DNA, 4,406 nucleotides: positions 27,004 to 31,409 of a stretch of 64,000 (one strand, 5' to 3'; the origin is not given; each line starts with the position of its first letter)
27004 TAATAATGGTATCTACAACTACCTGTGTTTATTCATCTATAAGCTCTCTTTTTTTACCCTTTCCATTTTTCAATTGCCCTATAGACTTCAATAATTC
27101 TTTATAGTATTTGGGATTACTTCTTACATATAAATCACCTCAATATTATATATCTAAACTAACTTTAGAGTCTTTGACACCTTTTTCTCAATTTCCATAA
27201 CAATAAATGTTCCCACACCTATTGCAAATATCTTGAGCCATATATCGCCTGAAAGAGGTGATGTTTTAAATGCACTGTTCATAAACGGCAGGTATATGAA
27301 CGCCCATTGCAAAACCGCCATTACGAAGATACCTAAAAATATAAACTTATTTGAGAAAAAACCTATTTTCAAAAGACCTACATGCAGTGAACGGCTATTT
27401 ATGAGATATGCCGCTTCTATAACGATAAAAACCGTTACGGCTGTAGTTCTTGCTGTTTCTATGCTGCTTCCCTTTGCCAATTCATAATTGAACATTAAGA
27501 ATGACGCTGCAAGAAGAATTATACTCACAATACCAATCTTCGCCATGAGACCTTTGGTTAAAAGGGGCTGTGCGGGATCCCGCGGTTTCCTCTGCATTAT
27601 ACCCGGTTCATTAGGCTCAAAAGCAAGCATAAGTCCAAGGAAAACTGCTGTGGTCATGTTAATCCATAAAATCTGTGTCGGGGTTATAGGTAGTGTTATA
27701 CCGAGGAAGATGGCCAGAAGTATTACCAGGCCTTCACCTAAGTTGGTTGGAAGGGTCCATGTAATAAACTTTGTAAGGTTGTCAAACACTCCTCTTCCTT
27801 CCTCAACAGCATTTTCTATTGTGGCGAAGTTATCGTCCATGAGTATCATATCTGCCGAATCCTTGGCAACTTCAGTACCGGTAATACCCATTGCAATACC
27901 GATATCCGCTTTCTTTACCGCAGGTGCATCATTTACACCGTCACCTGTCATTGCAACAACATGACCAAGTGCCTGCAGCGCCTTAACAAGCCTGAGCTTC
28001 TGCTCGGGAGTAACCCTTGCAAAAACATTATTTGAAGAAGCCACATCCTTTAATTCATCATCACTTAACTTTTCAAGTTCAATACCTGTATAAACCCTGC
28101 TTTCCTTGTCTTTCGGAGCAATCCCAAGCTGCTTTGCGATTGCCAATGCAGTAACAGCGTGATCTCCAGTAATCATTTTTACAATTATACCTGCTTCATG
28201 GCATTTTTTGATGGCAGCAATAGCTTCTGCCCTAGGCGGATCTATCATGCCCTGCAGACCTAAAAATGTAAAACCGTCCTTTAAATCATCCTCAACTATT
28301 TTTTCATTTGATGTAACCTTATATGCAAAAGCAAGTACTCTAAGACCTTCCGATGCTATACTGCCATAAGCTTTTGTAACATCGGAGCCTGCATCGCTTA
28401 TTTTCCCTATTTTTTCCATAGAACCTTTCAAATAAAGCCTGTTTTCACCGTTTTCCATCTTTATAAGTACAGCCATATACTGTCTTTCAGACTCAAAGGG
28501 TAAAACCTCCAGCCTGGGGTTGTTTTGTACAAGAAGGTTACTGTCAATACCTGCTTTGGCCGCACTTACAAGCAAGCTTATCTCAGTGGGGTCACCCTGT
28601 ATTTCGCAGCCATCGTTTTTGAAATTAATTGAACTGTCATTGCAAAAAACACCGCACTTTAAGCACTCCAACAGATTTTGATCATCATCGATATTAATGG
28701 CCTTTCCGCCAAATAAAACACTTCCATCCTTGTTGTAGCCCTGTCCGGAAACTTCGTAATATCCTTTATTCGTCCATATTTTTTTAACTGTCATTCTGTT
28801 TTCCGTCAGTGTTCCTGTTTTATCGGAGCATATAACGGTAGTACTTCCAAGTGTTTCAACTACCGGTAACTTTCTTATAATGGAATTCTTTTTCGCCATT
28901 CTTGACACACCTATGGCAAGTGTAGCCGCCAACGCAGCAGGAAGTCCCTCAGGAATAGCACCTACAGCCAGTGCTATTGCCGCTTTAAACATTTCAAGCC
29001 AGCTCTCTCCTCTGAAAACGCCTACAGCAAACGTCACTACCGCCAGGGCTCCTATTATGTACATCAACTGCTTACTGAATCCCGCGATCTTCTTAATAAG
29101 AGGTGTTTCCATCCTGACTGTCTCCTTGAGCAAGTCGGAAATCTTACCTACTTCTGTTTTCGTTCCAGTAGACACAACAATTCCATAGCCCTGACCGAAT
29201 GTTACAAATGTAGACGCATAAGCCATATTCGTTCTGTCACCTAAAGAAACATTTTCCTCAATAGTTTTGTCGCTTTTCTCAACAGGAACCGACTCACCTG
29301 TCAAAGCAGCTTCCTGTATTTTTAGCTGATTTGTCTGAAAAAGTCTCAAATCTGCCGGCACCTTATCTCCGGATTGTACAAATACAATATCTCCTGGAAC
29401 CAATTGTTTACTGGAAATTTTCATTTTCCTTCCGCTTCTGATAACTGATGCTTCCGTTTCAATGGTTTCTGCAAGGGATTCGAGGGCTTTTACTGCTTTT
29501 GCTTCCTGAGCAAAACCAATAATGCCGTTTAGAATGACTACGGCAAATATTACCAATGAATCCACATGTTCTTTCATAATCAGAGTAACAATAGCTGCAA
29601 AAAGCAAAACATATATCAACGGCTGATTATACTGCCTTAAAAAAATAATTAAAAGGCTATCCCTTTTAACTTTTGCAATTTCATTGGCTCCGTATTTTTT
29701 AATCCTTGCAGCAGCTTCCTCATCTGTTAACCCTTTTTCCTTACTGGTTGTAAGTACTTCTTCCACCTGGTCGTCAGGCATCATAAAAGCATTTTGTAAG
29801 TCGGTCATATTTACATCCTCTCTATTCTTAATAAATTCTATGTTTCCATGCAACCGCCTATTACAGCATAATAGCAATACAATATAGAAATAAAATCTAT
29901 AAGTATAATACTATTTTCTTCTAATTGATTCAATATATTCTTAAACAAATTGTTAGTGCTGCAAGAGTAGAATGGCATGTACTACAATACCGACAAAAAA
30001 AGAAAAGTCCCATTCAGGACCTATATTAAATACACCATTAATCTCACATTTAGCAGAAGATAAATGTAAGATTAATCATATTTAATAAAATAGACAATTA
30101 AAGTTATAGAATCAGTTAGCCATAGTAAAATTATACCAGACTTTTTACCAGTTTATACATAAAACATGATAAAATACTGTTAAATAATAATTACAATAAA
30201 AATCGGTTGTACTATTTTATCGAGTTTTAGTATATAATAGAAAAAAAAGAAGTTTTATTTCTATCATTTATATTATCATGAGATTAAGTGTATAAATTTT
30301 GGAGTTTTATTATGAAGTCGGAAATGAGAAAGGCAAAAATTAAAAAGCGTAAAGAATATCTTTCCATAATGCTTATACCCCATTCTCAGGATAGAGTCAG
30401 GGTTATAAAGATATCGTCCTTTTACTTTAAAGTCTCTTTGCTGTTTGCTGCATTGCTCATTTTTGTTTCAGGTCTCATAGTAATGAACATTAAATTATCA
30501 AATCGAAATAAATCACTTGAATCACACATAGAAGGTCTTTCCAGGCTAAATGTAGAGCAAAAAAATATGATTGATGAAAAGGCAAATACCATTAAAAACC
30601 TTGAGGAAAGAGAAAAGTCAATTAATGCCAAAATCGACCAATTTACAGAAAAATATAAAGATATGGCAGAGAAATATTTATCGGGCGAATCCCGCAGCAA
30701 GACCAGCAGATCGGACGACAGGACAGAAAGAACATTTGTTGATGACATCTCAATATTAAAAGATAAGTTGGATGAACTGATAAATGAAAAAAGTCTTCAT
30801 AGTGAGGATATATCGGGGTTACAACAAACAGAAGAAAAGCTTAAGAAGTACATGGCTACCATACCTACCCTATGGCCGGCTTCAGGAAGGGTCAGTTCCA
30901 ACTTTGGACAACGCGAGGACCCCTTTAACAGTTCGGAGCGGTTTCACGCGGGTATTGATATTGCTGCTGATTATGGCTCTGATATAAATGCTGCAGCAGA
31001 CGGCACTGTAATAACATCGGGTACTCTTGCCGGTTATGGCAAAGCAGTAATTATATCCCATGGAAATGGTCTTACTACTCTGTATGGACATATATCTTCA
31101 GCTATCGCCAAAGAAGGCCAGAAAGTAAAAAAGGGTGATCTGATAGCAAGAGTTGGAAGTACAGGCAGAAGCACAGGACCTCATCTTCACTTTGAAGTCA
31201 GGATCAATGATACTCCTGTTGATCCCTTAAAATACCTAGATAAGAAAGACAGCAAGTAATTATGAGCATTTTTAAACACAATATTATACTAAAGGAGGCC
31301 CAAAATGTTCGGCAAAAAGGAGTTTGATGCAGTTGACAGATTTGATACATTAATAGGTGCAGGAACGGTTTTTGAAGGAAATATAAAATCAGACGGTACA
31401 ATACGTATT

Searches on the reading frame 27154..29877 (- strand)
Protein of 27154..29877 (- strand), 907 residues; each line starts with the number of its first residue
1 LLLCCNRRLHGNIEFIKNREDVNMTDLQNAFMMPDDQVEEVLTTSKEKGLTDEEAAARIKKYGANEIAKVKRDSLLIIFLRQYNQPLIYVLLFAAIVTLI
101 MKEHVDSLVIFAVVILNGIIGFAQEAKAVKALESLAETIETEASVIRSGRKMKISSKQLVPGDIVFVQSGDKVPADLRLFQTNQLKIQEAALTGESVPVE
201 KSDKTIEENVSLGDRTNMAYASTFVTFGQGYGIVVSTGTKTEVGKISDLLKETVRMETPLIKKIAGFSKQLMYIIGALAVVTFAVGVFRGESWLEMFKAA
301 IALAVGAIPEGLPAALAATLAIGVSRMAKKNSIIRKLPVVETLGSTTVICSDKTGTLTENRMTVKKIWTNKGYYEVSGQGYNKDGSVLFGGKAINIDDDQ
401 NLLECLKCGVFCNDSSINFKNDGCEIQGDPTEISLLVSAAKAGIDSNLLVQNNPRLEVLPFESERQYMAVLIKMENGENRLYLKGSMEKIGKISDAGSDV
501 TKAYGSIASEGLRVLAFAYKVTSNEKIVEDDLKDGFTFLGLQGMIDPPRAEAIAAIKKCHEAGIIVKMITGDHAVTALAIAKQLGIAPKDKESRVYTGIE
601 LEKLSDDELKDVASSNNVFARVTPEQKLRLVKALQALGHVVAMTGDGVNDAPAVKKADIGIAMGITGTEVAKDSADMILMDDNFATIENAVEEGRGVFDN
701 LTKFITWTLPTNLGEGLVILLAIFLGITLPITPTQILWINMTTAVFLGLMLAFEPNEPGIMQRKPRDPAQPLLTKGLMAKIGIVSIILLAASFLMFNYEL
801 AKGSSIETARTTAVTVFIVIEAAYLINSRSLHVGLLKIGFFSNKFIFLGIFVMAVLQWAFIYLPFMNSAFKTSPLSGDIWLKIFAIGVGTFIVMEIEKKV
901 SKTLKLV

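Call 36: search_protein_families(library=pfam, proteins=[window:27154-29877:-], max_evalue=0.00001)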
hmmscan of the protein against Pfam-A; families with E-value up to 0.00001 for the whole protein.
window:27154-29877:- (907 aa): 5 families
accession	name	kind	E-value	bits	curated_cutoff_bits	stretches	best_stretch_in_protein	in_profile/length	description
PF00122.25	E1-E2_ATPase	-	7.7e-51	172.6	28.1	1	139-330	3-181/181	E1-E2 ATPase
PF00689.26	Cation_ATPase_C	-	2e-46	158.4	27.3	1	729-899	2-174/175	Cation transporting ATPase, C-terminus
PF00690.31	Cation_ATPase_N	-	2.1e-20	72.6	20.4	1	33-97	4-68/69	Cation transporter/ATPase, N-terminus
PF00702.32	Hydrolase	-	1.5e-17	65.1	26.4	1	348-658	3-191/191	haloacid dehalogenase-like hydrolase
PF13246.12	Cation_ATPase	-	2.5e-17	63.1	21.7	1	411-490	2-84/91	Cation transport ATPase (P-type)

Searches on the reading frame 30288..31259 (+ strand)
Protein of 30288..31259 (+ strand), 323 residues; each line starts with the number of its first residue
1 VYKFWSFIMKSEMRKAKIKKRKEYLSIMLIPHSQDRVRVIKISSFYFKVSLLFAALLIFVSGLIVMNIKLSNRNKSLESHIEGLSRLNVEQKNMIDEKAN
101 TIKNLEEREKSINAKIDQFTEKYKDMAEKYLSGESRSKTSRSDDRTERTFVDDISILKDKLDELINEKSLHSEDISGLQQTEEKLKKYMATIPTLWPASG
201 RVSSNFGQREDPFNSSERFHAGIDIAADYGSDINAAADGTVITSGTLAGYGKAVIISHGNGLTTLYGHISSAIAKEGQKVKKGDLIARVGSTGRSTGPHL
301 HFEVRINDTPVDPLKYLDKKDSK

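Call 36: search_protein_families(library=pfam, proteins=[window:30288-31259:+], max_evalue=0.00001)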
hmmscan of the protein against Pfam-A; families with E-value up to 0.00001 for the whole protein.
window:30288-31259:+ (323 aa): 1 family
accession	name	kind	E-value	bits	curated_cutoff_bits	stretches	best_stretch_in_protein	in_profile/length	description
PF01551.29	Peptidase_M23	-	1.6e-36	124.8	28.7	1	218-313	1-96/96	Peptidase family M23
